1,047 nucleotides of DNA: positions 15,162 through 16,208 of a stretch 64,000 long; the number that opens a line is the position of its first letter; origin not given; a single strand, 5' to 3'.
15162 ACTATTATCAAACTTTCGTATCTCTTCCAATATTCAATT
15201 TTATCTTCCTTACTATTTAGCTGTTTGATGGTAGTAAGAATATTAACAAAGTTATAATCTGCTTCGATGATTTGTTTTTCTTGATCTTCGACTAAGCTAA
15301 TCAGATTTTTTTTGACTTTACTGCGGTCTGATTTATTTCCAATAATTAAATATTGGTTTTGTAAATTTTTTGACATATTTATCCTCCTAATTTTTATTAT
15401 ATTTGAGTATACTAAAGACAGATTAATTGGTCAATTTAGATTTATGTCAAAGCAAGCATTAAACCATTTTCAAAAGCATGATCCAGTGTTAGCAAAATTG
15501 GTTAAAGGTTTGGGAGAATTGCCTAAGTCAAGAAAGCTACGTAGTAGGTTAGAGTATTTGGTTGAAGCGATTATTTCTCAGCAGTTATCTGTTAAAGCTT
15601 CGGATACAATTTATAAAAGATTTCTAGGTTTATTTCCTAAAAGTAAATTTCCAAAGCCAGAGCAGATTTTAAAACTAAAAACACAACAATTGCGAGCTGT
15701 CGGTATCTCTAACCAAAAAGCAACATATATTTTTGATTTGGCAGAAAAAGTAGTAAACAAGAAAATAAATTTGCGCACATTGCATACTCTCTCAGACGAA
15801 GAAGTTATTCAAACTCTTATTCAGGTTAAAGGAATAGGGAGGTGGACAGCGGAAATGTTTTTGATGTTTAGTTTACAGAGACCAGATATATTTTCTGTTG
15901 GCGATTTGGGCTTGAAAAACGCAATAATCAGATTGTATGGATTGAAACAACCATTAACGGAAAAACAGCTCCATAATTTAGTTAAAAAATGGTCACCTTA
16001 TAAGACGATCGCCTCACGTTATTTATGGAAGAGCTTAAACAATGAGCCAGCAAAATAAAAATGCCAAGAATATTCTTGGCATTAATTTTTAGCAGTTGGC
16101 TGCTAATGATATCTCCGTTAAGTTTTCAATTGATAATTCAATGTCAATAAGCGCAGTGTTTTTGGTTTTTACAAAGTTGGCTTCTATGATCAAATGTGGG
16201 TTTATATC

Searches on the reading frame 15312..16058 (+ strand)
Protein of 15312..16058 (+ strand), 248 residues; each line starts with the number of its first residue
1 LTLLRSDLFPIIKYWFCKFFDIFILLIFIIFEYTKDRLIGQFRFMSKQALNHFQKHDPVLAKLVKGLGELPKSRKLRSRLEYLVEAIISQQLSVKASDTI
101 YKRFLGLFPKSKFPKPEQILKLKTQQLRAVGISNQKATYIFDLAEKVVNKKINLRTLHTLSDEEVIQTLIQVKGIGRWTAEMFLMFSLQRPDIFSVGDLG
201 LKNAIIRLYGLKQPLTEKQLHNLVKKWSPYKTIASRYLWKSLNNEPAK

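Call 86: search_protein_families(library=pfam, proteins=[window:15312-16058:+], max_evalue=0.00001)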
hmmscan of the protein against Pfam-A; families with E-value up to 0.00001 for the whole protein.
window:15312-16058:+ (248 aa): 1 family
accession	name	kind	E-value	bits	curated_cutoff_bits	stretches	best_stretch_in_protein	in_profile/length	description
PF00730.31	HhH-GPD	-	5e-20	72.3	26.2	1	84-228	1-107/108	HhH-GPD superfamily base excision DNA repair protein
